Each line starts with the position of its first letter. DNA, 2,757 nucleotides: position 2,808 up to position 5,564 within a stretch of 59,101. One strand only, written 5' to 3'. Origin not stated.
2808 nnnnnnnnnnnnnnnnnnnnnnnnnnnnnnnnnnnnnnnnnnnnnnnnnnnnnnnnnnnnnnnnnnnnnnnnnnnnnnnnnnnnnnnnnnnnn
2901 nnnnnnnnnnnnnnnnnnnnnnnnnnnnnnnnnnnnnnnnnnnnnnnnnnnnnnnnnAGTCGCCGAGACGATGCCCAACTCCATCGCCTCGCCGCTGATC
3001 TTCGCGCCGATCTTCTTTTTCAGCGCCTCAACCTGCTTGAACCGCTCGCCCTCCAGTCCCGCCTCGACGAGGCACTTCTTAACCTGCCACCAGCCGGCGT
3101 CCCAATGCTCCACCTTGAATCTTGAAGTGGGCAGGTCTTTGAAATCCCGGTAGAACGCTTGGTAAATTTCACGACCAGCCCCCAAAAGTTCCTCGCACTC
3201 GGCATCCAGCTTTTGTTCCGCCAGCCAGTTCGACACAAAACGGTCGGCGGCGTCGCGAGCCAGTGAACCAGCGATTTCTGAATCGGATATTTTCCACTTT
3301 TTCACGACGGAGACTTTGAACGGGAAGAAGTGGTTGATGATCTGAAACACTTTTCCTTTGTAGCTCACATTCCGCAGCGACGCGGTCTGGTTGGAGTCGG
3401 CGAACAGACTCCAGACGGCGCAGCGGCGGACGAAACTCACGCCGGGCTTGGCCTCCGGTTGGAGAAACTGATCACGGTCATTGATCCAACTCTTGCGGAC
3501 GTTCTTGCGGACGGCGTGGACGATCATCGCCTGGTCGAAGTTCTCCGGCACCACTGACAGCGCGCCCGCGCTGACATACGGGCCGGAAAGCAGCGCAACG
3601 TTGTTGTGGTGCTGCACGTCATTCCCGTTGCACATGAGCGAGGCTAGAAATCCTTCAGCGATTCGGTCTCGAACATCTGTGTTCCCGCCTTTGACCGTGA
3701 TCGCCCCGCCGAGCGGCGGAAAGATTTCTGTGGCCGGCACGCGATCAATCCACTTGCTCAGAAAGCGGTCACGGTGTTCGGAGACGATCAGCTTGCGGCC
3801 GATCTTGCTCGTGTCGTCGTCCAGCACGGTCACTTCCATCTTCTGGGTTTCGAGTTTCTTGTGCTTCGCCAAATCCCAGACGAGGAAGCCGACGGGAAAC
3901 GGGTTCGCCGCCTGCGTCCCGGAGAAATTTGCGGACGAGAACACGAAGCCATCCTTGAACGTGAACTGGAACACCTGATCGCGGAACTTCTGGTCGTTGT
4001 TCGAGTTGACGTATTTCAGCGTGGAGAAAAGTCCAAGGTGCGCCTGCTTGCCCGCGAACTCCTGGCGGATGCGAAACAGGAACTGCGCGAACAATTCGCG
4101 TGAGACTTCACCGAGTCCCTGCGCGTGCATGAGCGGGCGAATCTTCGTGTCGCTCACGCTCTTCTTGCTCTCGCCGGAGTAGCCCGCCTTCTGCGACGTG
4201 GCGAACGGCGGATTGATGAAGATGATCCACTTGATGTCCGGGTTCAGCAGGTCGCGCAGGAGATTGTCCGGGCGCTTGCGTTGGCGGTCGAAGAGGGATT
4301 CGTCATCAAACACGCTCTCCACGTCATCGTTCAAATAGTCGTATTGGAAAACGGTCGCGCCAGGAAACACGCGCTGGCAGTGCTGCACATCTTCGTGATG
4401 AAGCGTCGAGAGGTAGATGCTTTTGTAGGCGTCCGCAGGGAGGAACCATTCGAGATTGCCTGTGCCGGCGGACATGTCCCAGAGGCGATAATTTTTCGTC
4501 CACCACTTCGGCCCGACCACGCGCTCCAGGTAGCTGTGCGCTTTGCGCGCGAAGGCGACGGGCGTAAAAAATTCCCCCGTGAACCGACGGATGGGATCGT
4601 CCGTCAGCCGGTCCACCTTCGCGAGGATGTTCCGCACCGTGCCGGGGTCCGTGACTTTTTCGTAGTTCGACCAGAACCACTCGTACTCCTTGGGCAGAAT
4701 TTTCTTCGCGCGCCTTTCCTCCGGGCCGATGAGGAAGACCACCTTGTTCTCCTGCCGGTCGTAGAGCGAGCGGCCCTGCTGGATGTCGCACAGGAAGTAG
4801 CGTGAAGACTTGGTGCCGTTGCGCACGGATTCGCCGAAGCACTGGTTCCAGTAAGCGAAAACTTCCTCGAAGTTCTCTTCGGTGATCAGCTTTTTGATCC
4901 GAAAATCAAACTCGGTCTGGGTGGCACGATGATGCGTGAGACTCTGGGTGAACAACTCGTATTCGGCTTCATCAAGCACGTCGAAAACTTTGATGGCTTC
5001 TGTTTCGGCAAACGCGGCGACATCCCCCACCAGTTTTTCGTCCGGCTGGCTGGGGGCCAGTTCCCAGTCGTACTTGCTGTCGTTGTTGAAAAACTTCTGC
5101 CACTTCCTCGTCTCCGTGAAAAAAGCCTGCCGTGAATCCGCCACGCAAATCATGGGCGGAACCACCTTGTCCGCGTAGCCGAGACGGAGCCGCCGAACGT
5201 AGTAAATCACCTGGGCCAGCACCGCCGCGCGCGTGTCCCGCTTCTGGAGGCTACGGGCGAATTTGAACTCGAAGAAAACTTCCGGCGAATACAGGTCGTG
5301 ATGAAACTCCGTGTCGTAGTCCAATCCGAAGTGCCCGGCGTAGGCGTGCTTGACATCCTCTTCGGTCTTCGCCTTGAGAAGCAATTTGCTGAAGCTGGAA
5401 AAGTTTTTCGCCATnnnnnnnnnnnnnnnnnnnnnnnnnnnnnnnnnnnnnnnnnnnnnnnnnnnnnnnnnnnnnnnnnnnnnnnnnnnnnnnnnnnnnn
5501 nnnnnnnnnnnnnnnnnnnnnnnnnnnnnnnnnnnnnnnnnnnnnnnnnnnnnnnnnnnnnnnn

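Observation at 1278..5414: MmeI-like nuclease-methylase followed, in the same frame after one TGA, by a nuclease-less copy of itself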

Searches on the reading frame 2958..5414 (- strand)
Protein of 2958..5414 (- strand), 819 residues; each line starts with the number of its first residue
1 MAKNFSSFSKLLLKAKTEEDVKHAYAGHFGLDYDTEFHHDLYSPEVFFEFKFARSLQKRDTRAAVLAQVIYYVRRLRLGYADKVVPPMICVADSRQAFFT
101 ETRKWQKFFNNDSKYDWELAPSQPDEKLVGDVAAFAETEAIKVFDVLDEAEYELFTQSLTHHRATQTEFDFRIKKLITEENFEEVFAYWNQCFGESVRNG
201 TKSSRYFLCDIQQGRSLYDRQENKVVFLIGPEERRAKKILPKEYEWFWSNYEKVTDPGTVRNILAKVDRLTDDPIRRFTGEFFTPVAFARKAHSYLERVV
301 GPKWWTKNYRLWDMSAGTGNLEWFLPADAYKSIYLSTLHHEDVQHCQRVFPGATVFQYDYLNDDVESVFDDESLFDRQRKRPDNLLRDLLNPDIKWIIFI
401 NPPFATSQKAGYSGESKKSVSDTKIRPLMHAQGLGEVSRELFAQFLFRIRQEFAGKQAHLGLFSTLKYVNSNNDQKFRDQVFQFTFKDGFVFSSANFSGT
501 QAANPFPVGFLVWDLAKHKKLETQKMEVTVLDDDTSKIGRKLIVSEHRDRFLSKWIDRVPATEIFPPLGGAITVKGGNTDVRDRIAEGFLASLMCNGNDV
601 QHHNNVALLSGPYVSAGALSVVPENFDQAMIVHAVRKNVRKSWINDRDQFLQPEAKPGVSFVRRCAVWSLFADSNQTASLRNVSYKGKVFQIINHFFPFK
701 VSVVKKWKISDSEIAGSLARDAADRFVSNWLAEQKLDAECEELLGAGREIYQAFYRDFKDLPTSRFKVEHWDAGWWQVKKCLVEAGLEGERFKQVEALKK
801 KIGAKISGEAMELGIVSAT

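Call 3: search_protein_families(library=pfam, proteins=[window:2958-5414:-], max_evalue=1)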
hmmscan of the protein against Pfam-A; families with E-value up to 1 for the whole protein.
window:2958-5414:- (819 aa): 0 families

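Call 5: search_protein_families(library=ncbifam, proteins=[window:2958-5414:-], max_evalue=1)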
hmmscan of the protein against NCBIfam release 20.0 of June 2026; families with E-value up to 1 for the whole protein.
window:2958-5414:- (819 aa): 0 families

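Call 6: search_protein_families(library=padloc, proteins=[window:2958-5414:-], max_evalue=1)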
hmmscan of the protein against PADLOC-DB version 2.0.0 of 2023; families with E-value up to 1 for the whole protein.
window:2958-5414:- (819 aa): 0 families

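Call 7: search_protein_families(library=phrogs, proteins=[window:2958-5414:-], max_evalue=1)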
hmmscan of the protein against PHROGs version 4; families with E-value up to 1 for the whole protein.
window:2958-5414:- (819 aa): 1 family
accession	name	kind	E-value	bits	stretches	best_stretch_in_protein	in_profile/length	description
phrog_3820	-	other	0.00014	22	1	279-370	48-130/255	DNA methyltransferase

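Call 8: search_solved_structures(query=window:2958-5414:-, max_evalue=10, show_alignments=2)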
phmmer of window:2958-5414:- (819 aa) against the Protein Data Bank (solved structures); distinct sequences matched with E-value up to 10: 1.
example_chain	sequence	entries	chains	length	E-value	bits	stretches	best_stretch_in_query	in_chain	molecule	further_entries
4v8m_A7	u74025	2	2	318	1.3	10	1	203-253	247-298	GUANINE NUCLEOTIDE-BINDING PROTEIN BETA SUBUNIT-LIKE PROTEIN | Guanine nucleotide-binding protein subunit beta-like protein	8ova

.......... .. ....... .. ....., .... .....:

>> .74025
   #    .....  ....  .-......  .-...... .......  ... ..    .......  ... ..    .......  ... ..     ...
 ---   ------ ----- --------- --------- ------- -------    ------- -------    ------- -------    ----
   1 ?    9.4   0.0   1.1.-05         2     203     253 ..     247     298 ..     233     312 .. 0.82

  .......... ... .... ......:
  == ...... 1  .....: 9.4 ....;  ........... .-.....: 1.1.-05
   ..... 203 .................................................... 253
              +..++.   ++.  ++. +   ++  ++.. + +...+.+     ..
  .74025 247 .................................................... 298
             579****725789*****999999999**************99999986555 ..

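Call 9: find_homologous_proteins(query=window:2958-5414:-, max_evalue=0.001)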
Query window:2958-5414:- (819 aa): 2378 proteins with E <= 0.001 among 8000 candidates; the best 120 are listed.
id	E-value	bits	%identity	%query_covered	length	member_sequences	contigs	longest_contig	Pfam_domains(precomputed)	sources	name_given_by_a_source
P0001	0.0e+0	1903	100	100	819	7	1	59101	-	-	-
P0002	0.0e+0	1669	86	100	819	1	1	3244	-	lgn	-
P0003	0.0e+0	1664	85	100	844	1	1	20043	-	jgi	jgi:hypothetical protein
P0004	0.0e+0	1654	84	100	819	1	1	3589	-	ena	-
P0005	0.0e+0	1651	84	100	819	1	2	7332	-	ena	-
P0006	0.0e+0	1647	84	100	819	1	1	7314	-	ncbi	-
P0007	0.0e+0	1640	84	100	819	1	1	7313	-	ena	-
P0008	0.0e+0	1638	83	100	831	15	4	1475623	-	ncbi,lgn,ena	-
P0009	0.0e+0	1636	85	100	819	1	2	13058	-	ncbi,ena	-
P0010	0.0e+0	1636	84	100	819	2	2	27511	-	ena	-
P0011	0.0e+0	1634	84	100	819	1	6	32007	-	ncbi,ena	-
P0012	0.0e+0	1634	84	100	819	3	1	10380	-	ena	-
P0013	0.0e+0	1625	84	100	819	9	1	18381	-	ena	-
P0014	0.0e+0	1625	84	100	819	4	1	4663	-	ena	-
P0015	0.0e+0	1625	83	100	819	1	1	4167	-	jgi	jgi:hypothetical protein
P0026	0.0e+0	1610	82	100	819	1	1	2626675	-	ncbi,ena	-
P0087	0.0e+0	1505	78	100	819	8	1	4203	-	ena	-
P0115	0.0e+0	1300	67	97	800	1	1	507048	-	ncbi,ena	-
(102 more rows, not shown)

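Call 11: find_encoding_contigs(protein=P0008, flank=8000, max_places=3)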
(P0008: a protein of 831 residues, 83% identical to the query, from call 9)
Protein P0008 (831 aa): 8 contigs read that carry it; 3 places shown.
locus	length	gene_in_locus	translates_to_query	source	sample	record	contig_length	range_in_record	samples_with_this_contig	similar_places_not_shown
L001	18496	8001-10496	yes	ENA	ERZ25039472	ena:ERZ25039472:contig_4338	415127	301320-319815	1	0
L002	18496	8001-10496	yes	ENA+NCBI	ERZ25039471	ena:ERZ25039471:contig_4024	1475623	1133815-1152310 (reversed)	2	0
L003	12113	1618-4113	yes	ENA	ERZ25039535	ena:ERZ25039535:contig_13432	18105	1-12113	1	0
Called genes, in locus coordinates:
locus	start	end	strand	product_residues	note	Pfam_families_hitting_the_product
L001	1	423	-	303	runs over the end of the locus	PF01095:Pectinesterase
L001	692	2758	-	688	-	PF12730:ABC2_membrane_4 (weak)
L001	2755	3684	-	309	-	PF00005:ABC_tran, PF13304:AAA_21 (weak)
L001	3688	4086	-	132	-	PF00392:GntR, PF02082:Rrf2 (weak)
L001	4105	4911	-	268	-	PF07963:N_methyl (weak)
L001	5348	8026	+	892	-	PF13491:FtsK_4TM, PF17854:FtsK_alpha, PF01580:FtsK_SpoIIIE, PF09397:FtsK_gamma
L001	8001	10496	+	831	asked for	-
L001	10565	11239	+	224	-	PF01569:PAP2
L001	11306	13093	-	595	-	-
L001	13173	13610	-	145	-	-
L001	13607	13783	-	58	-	-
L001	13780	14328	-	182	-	PF07638:Sigma70_ECF (weak), PF04542:Sigma70_r2, PF08281:Sigma70_r4_2, PF04545:Sigma70_r4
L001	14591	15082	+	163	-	PF12844:HTH_19 (weak), PF13413:HTH_25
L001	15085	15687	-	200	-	PF01066:CDP-OH_P_transf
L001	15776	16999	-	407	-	PF01676:Metalloenzyme, PF10143:PhosphMutase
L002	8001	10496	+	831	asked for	-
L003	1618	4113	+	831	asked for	-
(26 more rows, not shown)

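Call 12: find_encoding_contigs(protein=P0026, flank=8000, max_places=2)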
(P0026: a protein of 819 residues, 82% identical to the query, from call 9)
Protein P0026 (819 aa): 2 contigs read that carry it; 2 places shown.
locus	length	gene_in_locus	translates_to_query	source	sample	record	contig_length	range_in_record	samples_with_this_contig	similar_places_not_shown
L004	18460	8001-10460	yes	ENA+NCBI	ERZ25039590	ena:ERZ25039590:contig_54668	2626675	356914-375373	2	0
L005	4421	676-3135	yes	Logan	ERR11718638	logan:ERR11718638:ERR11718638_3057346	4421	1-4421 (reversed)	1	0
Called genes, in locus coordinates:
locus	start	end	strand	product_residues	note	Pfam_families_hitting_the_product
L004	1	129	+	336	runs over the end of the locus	PF00271:Helicase_C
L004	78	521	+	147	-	-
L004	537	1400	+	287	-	PF01048:PNP_UDP_1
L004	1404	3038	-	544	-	PF02838:Glyco_hydro_20b, PF00728:Glyco_hydro_20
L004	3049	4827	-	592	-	PF00083:Sugar_tr, PF07690:MFS_1, PF00083:Sugar_tr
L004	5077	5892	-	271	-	PF01026:TatD_DNase, PF04909:Amidohydro_2 (faint)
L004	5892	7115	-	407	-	PF00764:Arginosuc_synth, PF20979:Arginosuc_syn_C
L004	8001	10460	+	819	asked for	-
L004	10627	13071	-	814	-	PF25174:Beta-prop_THOC3 (faint), PF08450:SGL (faint), PF10282:Lactonase, PF22494:choice_anch_I (weak), PF04185:Phosphoesterase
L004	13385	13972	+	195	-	-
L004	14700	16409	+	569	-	PF05157:MshEN, PF00437:T2SSE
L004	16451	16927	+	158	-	PF00437:T2SSE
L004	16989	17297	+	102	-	PF00437:T2SSE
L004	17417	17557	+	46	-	-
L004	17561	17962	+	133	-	PF05157:MshEN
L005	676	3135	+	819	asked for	-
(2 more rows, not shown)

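Call 13: find_encoding_contigs(protein=P0115, flank=8000, max_places=2)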
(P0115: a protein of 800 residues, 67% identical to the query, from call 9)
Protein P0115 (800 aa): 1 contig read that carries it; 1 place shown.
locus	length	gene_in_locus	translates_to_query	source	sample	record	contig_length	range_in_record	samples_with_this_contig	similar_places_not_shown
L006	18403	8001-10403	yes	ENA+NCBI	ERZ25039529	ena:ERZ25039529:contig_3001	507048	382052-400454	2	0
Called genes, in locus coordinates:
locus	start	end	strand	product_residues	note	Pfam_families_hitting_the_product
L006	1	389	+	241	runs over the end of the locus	-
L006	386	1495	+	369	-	PF04955:HupE_UreJ (weak), PF13795:HupE_UreJ_2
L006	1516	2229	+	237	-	PF04955:HupE_UreJ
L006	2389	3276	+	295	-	-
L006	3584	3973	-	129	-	PF00903:Glyoxalase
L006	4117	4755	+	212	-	PF04955:HupE_UreJ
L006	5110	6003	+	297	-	-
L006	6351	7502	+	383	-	PF23343:REP_ORF2-G2P (weak)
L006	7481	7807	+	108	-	-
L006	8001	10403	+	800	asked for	-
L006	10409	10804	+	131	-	PF10881:DUF2726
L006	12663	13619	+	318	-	-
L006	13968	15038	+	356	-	PF09994:T6SS_Tle1-like_cat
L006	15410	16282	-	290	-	PF00589:Phage_integrase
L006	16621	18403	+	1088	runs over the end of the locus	-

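Call 26: search_protein_representatives(protein=window:2958-5414:-)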
Query: 819 residues. Proteins with E-value up to 0.001 (for the whole library): 1462; up to 1e-10: 1072; up to 1e-30: 511. The best 150 are listed.
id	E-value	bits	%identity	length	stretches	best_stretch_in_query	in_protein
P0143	1.8e-274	929.1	53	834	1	1-797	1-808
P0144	6.5e-224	761.9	46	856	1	4-815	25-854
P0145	1.7e-211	720.9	44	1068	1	10-817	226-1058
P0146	2.6e-207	707.0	43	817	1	12-795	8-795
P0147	4.0e-191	653.5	39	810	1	4-791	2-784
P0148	3.2e-184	630.6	40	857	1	11-802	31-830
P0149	1.1e-183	628.8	52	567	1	270-793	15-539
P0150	1.7e-177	608.3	46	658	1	13-651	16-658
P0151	1.2e-170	585.7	43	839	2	378-784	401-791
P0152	2.7e-169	581.2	39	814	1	16-816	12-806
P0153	2.8e-160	551.4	46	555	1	275-816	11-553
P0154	2.6e-154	531.7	39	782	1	6-815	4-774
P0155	8.1e-154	530.1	37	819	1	8-814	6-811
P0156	2.8e-151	521.6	35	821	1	14-815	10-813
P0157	1.9e-146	505.7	34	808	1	1-815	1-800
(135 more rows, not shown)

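Call 28: search_solved_structures(query=A2, max_evalue=10, show_alignments=3)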
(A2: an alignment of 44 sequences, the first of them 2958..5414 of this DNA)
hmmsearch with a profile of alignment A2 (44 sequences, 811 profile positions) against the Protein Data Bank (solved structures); distinct sequences matched with E-value up to 10: 7.
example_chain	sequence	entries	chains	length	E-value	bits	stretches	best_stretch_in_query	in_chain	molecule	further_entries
7qw5_A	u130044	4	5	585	3.1e-05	25.6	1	267-320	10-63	Modification methylase BseCI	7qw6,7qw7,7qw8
7lo5_A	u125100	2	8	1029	0.00015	23.3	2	386-473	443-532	Site-specific DNA-methyltransferase (adenine-specific)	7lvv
3ufb_A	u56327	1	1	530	0.0026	19.2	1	272-399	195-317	Type I restriction-modification system methyltransferase subunit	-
3lkd_A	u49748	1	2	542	0.0034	18.8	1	271-322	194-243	Type I restriction-modification system methyltransferase subunit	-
7vru_A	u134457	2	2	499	0.01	17.3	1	270-314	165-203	Site-specific DNA-methyltransferase (adenine-specific)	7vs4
5ybb_A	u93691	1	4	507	0.017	16.5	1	268-312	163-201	Type I restriction-modification system methyltransferase subunit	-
2okc_A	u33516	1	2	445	0.84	10.9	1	267-313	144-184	Type I restriction enzyme StySJI M protein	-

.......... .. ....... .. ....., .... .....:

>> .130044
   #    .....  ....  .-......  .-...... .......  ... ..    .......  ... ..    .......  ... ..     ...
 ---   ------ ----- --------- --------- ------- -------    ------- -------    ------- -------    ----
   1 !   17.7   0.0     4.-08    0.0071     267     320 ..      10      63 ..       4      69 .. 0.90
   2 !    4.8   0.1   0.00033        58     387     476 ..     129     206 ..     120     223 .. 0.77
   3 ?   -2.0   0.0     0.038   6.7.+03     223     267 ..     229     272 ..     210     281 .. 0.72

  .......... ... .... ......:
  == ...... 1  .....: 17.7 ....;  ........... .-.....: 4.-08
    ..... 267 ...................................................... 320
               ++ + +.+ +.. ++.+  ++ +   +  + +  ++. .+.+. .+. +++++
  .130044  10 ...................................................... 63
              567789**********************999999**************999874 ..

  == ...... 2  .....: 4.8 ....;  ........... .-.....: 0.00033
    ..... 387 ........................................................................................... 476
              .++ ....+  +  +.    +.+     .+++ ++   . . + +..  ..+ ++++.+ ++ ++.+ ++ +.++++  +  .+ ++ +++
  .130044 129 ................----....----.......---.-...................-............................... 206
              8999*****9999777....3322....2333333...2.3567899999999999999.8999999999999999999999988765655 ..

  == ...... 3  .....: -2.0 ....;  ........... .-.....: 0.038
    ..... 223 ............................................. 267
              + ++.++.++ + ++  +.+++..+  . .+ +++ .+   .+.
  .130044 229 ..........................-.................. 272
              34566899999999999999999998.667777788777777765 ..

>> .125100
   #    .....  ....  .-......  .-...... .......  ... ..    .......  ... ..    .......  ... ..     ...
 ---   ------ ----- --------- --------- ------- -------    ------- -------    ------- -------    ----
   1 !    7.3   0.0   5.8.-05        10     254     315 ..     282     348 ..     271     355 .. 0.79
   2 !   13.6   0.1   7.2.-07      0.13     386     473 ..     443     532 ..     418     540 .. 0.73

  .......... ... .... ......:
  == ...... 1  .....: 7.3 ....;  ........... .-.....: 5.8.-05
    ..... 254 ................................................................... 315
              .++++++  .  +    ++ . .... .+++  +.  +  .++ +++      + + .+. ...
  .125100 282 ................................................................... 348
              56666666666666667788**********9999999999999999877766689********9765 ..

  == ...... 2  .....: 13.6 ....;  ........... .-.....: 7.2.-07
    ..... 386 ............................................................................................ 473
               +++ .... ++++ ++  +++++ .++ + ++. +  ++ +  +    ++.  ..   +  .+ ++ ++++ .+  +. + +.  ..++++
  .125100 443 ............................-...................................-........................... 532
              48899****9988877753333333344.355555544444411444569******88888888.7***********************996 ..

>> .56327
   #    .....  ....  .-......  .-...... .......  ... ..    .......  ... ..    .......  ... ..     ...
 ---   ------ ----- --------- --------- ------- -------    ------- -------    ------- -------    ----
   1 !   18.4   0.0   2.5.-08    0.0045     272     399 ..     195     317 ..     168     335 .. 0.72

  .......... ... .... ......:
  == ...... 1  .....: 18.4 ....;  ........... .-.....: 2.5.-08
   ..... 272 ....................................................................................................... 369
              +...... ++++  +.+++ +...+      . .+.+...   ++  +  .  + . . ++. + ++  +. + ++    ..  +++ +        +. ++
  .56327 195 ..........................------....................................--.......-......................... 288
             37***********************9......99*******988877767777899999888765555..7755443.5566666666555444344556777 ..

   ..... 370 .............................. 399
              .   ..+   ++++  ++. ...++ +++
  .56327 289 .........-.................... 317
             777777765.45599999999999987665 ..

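Call 29: search_protein_families(library=pfam, alignment_id=A2, max_evalue=0.1)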
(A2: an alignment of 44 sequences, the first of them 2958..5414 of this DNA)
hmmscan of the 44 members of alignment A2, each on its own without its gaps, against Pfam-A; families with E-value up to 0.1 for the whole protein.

A. member 1, window:2958-5414:- (819 aa): 0 families

B. families by the number of members that match (of 44 scanned): 9 families
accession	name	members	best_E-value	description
PF02384.22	N6_Mtase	11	0.00016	N-6 DNA Methylase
PF07669.17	Eco57I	3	0.0025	Eco57I restriction-modification methylase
PF11599.14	AviRa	2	0.00025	RRNA methyltransferase AviRa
PF05996.17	Fe_bilin_red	1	0.014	Ferredoxin-dependent bilin reductase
PF21142.3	A2M_bMG2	1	0.026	Bacterial alpha-2 macroglobulin MG2 domain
PF09793.14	AD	1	0.046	Anticodon-binding domain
PF14019.11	DUF4235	1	0.056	Protein of unknown function (DUF4235)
PF05175.20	MTS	1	0.079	Methyltransferase small domain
PF16880.10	EHD_N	1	0.087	N-terminal EH-domain containing protein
